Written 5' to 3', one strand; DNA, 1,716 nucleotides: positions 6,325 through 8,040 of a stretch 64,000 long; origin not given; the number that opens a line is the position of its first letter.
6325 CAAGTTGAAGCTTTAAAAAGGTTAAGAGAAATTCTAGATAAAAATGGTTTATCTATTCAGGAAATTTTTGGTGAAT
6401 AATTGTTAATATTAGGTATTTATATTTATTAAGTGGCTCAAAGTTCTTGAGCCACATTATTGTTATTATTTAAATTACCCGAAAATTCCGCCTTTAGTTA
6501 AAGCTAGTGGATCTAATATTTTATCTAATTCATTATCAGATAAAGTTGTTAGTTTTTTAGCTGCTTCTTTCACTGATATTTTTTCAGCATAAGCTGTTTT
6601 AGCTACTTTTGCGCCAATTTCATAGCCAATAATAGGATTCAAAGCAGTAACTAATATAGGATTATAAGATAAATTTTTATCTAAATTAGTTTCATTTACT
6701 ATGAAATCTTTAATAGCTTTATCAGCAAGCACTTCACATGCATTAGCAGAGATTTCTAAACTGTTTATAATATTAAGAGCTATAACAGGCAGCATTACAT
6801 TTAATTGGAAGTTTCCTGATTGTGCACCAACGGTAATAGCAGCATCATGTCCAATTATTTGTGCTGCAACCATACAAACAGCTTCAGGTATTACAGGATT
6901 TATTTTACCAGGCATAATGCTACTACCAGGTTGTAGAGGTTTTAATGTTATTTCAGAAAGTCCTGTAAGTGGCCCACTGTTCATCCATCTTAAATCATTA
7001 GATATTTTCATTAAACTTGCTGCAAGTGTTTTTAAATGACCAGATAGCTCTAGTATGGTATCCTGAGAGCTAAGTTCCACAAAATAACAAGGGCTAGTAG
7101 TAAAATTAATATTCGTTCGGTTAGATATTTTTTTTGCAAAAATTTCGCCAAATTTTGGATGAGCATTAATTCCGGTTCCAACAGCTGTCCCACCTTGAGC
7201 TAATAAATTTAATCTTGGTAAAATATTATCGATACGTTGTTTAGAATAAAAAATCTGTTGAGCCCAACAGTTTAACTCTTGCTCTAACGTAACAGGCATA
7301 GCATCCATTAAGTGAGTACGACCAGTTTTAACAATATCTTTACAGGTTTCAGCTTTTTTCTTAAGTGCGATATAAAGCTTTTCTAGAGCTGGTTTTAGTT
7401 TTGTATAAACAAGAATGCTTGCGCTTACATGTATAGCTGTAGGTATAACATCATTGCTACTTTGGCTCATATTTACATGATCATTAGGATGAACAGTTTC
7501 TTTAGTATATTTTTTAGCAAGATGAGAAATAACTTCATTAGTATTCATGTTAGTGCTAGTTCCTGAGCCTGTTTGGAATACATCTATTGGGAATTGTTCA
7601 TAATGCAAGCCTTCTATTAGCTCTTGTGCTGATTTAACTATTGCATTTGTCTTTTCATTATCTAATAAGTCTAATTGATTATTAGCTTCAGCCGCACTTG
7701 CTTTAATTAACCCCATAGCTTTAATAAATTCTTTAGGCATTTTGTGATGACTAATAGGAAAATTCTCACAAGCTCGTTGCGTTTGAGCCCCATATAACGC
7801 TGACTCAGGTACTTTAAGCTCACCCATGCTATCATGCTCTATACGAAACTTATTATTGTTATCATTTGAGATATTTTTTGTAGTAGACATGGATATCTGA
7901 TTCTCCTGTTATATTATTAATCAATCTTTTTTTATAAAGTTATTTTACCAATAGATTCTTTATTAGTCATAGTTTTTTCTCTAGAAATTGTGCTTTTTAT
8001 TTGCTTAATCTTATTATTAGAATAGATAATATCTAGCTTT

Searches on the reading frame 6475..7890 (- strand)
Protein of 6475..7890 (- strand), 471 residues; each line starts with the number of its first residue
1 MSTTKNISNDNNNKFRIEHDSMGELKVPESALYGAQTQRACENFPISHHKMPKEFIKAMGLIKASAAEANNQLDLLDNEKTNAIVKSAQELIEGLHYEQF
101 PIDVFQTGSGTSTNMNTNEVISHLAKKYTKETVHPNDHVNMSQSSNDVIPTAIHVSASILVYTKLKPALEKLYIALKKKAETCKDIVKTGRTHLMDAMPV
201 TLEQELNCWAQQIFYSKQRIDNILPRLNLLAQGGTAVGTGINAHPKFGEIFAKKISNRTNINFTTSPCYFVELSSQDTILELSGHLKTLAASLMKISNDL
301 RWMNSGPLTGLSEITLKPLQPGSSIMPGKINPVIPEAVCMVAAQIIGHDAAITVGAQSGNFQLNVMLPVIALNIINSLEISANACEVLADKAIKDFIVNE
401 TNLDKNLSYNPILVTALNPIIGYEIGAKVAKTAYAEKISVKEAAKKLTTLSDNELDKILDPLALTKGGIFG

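Call 41: search_protein_families(library=ncbifam, proteins=[window:6475-7890:-], max_evalue=1e-10)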
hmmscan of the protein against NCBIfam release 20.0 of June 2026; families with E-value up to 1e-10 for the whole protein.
window:6475-7890:- (471 aa): 12 families
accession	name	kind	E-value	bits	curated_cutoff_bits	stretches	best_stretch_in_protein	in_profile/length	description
TIGR00979.1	fumC_II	equivalog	4.8e-163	543.2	664.75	1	15-461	1-453/458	class II fumarate hydratase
NF008909.0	PRK12273.1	subfamily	1.7e-151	505.3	510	1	12-466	2-463/474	aspartate ammonia-lyase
NF009089.0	PRK12425.1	equivalog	1.5e-133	446.1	840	1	16-464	3-457/464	class II fumarate hydratase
TIGR00839.1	aspA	equivalog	1.9e-121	406.3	681.2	1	16-467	1-459/468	aspartate ammonia-lyase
NF011092.0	PRK14515.1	subfamily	3.8e-118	395.3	876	1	10-471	6-472/479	aspartate ammonia-lyase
TIGR00928.1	purB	equivalog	6.3e-24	84.5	326.2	1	130-421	81-365/436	adenylosuccinate lyase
NF006554.0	PRK09053.1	equivalog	1.8e-19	69.9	595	1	52-347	24-303/453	3-carboxy-cis,cis-muconate cycloisomerase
TIGR02426.1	protocat_pcaB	equivalog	2.2e-17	63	355.75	1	58-348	23-291/338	3-carboxy-cis,cis-muconate cycloisomerase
NF004631.0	PRK05975.1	equivalog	3.4e-16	59.2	371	1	56-342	30-292/352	3-carboxy-cis,cis-muconate cycloisomerase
TIGR00838.1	argH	equivalog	1.5e-15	57.1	279.5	1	112-410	73-361/455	argininosuccinate lyase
NF006500.1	PRK08937.2-4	subfamily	5.2e-14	51.9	626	1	63-407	36-360/448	adenylosuccinate lyase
NF052536.2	CoM_syn_XcbD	exception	1.2e-13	50.6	600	1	96-413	60-366/443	3-sulfopropionylcysteine synthase XcbD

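Call 49: find_related_loci(query=window:6475-7887:-, collection=genome_contigs, flank=500)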
Query window:6475-7887:- (470 aa) in genome_contigs; peptide patterns used: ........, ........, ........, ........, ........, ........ (x = any residue, [..] = any of these).
600 stretches matched a pattern (row limit reached: there are more); 600 encode a relative of the query (tblastn E <= 1e-3); the best 80 are kept; 80 distinct loci.
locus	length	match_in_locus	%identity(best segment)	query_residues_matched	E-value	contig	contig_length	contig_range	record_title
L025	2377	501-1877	62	10-468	0e+0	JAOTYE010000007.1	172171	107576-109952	MAG: Gammaproteobacteria bacterium isolate 21_Jan_SF_Bin38 21_Jan_SF_Bin38_scaffold_32_c1, whole genome shotgun sequence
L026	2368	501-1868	62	13-468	0e+0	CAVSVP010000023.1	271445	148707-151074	MAG: uncultured proteobacterium isolate MFD05684.bin.1.338 genome assembly, contig: contig_23233, whole genome shotgun s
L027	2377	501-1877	61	10-468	0e+0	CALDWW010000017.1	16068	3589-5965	MAG: uncultured Gammaproteobacteria bacterium isolate N4_Bin_Bin_38_1 genome assembly, contig: c_000000692690, whole gen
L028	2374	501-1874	62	11-468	0e+0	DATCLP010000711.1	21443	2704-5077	MAG TPA_asm: Steroidobacteraceae bacterium isolate SMAG_U7125 k141_542122, whole genome shotgun sequence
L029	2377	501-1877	61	10-468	0e+0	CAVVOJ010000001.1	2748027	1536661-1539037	MAG: uncultured Chloroflexia bacterium isolate MFD09779.bin.1.15 genome assembly, contig: contig_13482, whole genome sho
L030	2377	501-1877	61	10-468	0e+0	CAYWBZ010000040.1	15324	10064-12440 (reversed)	MAG TPA_asm: uncultured Woeseiaceae bacterium isolate SRP155585_co1_120 genome assembly, contig: NODE_1896_length_15324_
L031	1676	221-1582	62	15-468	0e+0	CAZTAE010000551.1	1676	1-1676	MAG TPA_asm: uncultured Woeseiaceae bacterium isolate SRP284430_co1_22 genome assembly, contig: NODE_97828_length_1676_c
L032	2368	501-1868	62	13-468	0e+0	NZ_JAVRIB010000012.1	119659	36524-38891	Spectribacter hydrogenoxidans strain W335 12, whole genome shotgun sequence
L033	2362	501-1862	63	11-464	0e+0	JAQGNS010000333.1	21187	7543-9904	MAG: Nevskia sp. isolate RYN_593 scaffold_1247678, whole genome shotgun sequence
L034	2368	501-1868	61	13-468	0e+0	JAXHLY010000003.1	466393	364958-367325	MAG: Gammaproteobacteria bacterium isolate Salar_de_Ascotan_soil_MAG_ASO37 contig_2181_polypolish, whole genome shotgun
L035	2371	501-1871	62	14-470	0e+0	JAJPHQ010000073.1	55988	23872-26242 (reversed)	MAG: Gammaproteobacteria bacterium isolate Centralia_MAG_18 k107_14172072, whole genome shotgun sequence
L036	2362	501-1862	62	11-464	0e+0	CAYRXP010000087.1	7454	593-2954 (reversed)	MAG TPA_asm: uncultured Enterobacteriaceae bacterium isolate binchicken_co61_101 genome assembly, contig: NODE_2033_leng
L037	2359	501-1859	63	13-465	0e+0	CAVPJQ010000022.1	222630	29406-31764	MAG: uncultured Gammaproteobacteria bacterium isolate MFD10007.bin.1.10 genome assembly, contig: contig_79975, whole gen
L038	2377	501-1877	60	10-468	0e+0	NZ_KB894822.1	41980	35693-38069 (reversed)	Arhodomonas aquaeolei DSM 8974 C516DRAFT_scaffold00023.23, whole genome shotgun sequence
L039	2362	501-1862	59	15-468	0e+0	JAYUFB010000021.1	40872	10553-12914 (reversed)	MAG: Gammaproteobacteria bacterium isolate GFS_7630 GFS_7630_20, whole genome shotgun sequence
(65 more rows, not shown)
